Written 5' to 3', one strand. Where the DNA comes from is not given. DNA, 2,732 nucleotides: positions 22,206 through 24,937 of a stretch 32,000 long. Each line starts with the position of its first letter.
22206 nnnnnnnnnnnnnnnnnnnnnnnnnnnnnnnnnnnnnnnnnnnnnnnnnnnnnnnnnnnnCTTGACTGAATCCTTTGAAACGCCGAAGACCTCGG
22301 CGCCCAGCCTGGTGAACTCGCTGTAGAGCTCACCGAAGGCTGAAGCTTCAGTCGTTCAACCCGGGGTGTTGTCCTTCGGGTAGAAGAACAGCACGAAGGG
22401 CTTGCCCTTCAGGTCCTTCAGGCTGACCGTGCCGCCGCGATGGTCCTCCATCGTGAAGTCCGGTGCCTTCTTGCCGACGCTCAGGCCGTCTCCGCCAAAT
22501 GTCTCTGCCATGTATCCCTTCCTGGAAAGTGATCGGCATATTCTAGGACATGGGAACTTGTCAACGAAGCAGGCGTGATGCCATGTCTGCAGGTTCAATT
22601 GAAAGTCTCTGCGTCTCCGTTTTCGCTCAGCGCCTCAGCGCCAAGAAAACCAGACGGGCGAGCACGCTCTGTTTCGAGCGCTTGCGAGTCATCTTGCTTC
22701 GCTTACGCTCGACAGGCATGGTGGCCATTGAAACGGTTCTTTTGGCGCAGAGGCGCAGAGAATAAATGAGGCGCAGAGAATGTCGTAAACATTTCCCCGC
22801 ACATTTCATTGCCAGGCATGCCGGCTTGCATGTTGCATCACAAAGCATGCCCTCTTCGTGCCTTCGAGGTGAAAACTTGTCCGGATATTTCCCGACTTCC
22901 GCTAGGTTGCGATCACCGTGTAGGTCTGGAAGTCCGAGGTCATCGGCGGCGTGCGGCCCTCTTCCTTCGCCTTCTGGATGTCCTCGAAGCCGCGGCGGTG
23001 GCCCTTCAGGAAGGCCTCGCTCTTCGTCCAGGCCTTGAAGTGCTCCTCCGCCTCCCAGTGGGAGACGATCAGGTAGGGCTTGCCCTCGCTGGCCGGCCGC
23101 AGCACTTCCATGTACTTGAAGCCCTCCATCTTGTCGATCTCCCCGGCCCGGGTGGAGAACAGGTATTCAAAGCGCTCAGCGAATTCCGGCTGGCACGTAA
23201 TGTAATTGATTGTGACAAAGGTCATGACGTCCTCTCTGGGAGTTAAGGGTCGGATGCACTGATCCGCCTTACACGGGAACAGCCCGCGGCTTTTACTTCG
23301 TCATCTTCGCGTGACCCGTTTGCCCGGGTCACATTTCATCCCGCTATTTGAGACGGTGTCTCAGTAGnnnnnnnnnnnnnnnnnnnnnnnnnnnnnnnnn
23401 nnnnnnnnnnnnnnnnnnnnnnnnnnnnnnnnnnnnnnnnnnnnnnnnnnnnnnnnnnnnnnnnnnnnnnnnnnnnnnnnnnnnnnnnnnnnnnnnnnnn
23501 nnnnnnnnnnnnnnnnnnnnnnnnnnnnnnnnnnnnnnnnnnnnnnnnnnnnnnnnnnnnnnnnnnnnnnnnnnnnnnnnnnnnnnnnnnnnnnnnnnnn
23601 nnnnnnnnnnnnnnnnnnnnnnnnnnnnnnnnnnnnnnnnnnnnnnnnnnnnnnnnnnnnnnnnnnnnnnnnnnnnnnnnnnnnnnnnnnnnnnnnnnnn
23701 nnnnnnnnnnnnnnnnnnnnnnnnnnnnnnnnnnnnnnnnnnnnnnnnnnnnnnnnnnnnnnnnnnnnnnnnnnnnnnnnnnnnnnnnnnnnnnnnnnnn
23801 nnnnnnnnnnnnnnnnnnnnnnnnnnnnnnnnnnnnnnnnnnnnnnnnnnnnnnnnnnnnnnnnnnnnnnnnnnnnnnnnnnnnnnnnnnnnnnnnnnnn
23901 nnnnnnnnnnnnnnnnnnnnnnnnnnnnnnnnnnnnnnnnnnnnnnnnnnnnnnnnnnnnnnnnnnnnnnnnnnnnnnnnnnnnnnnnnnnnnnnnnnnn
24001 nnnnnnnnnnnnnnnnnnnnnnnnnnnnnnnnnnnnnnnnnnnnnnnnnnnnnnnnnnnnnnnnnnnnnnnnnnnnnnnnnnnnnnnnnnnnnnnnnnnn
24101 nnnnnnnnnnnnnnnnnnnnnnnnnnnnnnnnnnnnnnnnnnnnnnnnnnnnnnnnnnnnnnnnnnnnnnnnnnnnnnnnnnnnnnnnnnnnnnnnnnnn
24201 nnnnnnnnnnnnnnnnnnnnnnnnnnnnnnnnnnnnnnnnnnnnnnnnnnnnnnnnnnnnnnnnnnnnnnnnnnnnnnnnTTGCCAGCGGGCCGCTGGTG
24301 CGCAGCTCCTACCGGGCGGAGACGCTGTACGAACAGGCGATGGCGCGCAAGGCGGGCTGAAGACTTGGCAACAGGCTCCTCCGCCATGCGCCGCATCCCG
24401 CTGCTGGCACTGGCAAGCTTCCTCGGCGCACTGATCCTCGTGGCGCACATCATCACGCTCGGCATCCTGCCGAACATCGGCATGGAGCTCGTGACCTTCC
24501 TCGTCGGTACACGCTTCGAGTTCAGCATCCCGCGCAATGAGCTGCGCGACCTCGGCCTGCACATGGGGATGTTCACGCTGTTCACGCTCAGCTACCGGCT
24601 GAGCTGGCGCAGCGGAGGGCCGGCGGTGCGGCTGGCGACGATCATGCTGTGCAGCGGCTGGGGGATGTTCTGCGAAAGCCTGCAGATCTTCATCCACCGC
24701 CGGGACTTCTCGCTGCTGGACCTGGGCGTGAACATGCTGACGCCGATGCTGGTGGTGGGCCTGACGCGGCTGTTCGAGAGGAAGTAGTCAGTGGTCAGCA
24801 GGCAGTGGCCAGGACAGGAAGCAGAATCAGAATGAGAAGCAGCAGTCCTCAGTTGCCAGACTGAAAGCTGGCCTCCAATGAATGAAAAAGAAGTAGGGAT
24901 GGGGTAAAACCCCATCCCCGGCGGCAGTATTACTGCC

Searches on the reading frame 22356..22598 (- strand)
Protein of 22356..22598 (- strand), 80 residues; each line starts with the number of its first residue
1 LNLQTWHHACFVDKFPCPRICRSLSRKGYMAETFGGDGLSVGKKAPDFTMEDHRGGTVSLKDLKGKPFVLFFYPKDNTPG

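Call 56: search_protein_families(library=pfam, proteins=[window:22356-22598:-], max_evalue=0.01)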
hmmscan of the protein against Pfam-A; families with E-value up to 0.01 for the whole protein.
window:22356-22598:- (80 aa): 2 families
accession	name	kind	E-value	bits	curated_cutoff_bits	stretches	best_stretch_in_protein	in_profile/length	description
PF00578.27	AhpC-TSA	-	5.6e-13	49.4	26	1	41-80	1-40/124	AhpC/TSA family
PF08534.16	Redoxin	-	3e-06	27.5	26.6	1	41-79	2-42/148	Redoxin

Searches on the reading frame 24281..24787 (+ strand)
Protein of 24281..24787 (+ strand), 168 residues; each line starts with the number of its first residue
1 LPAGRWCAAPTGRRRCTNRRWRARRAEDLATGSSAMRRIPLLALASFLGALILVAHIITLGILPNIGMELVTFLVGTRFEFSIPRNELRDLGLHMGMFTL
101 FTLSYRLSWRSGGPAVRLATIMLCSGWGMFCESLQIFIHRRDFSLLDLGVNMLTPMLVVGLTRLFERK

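Call 57: search_protein_families(library=pfam, proteins=[window:24281-24787:+], max_evalue=0.01)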
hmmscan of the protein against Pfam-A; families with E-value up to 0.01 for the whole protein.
window:24281-24787:+ (168 aa): 1 family
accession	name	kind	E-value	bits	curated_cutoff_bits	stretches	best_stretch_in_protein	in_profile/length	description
PF04892.17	VanZ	-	0.0087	17.1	30.1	0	94-165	58-125/126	VanZ like family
